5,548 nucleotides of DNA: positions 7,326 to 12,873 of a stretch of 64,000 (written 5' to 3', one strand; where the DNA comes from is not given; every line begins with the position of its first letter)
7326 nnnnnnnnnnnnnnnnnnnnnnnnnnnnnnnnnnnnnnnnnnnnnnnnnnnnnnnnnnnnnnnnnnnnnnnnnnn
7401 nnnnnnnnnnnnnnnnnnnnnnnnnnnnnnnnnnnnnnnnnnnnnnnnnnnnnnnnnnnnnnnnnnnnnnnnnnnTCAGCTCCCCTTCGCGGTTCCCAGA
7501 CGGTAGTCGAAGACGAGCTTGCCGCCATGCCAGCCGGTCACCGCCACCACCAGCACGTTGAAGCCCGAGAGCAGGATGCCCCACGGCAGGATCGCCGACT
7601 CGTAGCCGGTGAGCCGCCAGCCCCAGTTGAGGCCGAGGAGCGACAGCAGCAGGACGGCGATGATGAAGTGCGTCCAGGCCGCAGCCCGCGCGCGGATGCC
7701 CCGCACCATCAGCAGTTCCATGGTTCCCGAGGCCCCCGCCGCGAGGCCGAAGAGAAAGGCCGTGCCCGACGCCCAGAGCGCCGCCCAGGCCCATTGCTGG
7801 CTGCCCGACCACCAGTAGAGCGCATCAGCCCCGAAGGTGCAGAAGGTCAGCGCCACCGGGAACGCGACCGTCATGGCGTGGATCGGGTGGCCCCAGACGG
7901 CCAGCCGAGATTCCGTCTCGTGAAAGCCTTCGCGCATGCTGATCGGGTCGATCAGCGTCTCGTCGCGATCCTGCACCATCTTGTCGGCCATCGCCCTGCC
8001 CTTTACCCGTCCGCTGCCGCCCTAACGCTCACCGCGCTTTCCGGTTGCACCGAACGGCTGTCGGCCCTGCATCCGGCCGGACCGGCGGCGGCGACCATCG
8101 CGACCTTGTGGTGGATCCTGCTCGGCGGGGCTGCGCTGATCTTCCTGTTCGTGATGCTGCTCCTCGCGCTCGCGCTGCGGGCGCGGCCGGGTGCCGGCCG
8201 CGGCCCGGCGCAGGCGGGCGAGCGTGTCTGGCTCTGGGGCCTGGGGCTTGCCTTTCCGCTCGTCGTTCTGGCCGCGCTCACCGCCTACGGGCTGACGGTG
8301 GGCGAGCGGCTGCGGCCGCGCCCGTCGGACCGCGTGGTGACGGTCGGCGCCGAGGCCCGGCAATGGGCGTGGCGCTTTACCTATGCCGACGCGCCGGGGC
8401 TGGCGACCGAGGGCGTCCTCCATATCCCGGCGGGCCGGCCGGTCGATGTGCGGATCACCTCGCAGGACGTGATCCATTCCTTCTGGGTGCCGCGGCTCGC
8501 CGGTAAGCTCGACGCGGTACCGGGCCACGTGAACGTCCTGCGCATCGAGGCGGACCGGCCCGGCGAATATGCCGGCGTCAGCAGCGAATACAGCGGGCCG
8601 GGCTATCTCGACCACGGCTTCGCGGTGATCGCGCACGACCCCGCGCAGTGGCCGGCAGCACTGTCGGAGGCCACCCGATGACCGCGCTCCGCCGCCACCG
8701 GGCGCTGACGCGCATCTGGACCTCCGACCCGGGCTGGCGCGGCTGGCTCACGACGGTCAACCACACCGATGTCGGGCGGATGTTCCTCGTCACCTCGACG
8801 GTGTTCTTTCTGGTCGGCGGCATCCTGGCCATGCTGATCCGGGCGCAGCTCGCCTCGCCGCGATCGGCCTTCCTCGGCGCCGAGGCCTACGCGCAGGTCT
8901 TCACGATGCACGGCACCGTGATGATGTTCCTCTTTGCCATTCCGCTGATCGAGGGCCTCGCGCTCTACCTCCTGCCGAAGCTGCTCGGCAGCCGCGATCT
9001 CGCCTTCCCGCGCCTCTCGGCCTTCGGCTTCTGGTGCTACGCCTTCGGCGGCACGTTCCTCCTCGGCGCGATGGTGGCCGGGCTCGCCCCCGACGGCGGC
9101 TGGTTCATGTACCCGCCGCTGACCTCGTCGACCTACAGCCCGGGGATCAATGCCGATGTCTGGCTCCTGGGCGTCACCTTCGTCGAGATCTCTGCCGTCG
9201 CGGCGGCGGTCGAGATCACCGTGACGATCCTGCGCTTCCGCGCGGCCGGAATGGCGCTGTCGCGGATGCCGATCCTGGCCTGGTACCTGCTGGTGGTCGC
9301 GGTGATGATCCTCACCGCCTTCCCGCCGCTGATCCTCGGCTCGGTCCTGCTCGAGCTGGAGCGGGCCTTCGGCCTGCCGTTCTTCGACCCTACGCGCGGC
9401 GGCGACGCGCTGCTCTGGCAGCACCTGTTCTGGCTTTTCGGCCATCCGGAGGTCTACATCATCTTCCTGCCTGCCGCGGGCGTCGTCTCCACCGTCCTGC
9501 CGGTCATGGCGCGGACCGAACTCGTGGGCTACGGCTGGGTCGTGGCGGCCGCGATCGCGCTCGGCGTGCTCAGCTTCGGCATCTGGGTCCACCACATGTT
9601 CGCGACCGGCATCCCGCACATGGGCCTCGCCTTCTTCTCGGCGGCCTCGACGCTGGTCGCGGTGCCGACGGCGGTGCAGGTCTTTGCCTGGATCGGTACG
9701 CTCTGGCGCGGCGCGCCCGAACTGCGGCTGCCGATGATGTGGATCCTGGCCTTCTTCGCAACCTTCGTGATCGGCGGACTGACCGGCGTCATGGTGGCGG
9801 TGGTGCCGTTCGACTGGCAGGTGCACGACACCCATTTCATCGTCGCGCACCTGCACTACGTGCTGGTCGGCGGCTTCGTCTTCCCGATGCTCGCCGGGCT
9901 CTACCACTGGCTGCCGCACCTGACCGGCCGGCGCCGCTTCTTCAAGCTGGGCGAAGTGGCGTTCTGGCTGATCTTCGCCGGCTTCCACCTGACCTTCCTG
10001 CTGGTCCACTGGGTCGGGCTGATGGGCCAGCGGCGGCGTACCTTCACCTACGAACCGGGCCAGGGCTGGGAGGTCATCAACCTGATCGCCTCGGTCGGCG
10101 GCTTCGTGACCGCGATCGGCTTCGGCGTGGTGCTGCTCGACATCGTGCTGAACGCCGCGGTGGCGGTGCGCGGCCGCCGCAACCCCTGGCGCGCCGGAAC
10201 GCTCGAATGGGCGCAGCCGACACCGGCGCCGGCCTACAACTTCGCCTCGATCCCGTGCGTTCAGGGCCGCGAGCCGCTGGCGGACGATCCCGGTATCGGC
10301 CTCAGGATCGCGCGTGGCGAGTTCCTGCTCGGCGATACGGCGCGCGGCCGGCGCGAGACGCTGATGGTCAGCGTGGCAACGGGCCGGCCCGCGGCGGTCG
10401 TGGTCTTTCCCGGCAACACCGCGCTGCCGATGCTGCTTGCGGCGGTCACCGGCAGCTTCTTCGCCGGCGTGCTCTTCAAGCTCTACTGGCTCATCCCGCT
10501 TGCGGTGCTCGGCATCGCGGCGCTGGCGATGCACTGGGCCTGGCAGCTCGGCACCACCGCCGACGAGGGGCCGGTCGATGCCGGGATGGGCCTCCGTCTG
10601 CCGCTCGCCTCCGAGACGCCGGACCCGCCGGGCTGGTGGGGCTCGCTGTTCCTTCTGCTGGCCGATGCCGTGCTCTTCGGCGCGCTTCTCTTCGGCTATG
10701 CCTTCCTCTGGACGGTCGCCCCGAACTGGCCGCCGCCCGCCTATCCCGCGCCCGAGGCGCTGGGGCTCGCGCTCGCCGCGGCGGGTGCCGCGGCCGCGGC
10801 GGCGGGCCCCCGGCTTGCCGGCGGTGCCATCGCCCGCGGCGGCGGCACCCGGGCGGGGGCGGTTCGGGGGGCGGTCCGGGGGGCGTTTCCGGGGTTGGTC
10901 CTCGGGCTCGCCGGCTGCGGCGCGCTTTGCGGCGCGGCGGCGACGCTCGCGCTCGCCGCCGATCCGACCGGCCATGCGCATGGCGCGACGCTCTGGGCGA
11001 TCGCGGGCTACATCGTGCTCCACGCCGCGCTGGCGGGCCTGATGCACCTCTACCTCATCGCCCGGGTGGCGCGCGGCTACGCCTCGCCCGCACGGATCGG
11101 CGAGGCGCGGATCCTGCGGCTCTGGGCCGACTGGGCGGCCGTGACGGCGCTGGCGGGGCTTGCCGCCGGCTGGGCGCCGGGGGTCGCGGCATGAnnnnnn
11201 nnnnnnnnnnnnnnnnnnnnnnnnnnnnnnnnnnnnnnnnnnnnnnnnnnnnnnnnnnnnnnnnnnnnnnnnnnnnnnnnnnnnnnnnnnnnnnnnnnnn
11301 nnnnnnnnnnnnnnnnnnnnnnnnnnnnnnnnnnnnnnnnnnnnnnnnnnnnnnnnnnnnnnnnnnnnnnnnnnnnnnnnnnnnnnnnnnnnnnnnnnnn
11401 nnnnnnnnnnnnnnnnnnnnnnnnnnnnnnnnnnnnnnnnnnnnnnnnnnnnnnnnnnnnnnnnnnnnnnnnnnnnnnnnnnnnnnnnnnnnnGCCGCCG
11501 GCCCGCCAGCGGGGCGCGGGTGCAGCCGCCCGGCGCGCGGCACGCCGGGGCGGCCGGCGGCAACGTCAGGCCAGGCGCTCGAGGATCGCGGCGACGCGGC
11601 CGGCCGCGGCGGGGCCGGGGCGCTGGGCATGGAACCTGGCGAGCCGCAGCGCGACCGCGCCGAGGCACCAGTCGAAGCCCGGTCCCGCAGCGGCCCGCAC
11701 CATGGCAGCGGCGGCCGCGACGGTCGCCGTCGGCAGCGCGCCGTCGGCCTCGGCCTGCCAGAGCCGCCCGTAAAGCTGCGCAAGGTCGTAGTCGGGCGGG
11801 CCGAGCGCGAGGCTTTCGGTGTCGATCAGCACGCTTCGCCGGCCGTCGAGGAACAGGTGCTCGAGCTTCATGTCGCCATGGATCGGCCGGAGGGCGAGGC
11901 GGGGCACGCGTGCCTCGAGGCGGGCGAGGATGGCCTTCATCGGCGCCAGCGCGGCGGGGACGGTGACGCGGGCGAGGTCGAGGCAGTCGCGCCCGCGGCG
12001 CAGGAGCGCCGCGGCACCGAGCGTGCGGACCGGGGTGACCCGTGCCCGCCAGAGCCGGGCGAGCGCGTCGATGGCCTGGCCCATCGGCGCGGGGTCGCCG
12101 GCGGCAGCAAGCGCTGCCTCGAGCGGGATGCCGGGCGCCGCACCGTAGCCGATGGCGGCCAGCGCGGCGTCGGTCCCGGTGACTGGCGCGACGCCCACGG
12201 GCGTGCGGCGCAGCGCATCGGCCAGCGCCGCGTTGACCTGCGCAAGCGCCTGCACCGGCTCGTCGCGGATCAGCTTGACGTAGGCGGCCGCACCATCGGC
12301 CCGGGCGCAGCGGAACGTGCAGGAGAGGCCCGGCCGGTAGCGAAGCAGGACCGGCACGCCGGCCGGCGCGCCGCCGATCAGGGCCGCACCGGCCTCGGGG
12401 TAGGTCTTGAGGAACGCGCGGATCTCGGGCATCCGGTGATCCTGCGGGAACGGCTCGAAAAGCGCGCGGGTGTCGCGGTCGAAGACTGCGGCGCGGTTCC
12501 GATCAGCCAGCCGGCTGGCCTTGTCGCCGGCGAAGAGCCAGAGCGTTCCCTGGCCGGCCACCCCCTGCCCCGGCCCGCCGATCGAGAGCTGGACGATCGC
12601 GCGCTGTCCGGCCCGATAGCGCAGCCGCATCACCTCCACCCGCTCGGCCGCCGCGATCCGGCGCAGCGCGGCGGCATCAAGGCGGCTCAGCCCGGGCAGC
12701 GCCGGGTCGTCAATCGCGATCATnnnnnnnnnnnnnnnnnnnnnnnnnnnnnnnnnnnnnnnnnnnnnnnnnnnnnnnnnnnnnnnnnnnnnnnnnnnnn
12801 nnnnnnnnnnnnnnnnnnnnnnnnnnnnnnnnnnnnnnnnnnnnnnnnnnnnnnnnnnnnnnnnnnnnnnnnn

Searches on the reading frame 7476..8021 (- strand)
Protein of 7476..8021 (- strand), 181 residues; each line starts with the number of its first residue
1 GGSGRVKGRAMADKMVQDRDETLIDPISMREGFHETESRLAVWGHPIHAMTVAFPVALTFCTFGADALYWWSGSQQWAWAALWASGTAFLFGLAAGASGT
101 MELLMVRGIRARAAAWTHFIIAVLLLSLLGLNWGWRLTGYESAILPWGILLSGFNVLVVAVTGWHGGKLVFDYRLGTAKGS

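Call 26: search_protein_families(library=pfam, proteins=[window:7476-8021:-], max_evalue=0.01)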
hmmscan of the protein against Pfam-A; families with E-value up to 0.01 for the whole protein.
window:7476-8021:- (181 aa): 1 family
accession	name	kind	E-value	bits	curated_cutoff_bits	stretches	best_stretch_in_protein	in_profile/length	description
PF09990.14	DUF2231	-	2.5e-34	118.8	26.4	1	44-178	1-138/139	Predicted membrane protein (DUF2231)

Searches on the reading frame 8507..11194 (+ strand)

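Call 26: search_protein_families(library=pfam, proteins=[window:8507-11194:+], max_evalue=0.01)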
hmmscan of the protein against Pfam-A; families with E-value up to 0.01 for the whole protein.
window:8507-11194:+ (895 aa): 1 family
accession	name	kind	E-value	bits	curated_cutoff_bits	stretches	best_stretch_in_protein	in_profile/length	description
PF00115.25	COX1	-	1.1e-141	473.1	34.8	1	89-534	2-436/436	Cytochrome C and Quinol oxidase polypeptide I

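Call 27: search_protein_families(library=ncbifam, proteins=[window:8507-11194:+], max_evalue=0.01)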
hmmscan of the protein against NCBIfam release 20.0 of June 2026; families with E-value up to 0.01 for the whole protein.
window:8507-11194:+ (895 aa): 6 families
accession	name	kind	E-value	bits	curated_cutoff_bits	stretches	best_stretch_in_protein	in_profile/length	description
TIGR02891.1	CtaD_CoxA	equivalog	1.6e-207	690.2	670.75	1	80-584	1-503/504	cytochrome c oxidase subunit I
NF050116.1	cyt_aa3_Actin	exception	4.7e-161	537.2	880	1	80-591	2-513/522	aa3-type cytochrome oxidase subunit I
TIGR02882.1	QoxB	equivalog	2.5e-139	465.6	1015.5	1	77-589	41-554/643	cytochrome aa3 quinol oxidase subunit I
TIGR02843.1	CyoB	equivalog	1.5e-131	440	1020.35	1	75-595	42-567/646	cytochrome o ubiquinol oxidase subunit I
NF011592.0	PRK15017.1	equivalog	3.3e-105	353.3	1271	1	74-589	42-562/663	cytochrome o ubiquinol oxidase subunit I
NF041075.1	quin_ox_SoxB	equivalog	4.2e-20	72.2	700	1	97-494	4-393/468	proton pump complex quinol oxidase subunit SoxB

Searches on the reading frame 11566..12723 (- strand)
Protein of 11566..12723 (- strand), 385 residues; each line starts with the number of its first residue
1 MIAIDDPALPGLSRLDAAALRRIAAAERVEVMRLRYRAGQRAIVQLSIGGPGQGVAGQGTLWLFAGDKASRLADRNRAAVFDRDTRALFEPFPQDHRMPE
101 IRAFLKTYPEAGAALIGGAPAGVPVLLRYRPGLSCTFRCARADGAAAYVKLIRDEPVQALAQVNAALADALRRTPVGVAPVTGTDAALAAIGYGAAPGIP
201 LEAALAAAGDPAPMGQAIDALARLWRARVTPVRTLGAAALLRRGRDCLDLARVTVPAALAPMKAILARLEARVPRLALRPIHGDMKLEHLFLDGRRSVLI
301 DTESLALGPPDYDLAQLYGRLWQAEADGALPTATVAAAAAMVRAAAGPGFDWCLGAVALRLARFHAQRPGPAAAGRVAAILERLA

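Call 26: search_protein_families(library=pfam, proteins=[window:11566-12723:-], max_evalue=0.01)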
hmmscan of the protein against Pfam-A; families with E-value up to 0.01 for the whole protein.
window:11566-12723:- (385 aa): 1 family
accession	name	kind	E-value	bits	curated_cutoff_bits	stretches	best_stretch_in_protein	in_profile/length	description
PF19974.5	TCAD9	-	0.0016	18.1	40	1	225-325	244-345/429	Ternary complex associated domain 9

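Call 27: search_protein_families(library=ncbifam, proteins=[window:11566-12723:-], max_evalue=0.01)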
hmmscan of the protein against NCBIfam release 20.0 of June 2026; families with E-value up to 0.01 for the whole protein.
window:11566-12723:- (385 aa): 2 families
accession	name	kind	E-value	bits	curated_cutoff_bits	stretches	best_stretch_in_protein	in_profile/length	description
NF038156.1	lant_syn_V_LxmK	equivalog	1.6e-05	24.2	315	1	263-321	176-234/347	class V lanthionine synthetase subunit LxmK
NF012171.0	APH_6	equivalog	5.8e-05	22.5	325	1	137-324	20-202/270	APH(6)-I family aminoglycoside O-phosphotransferase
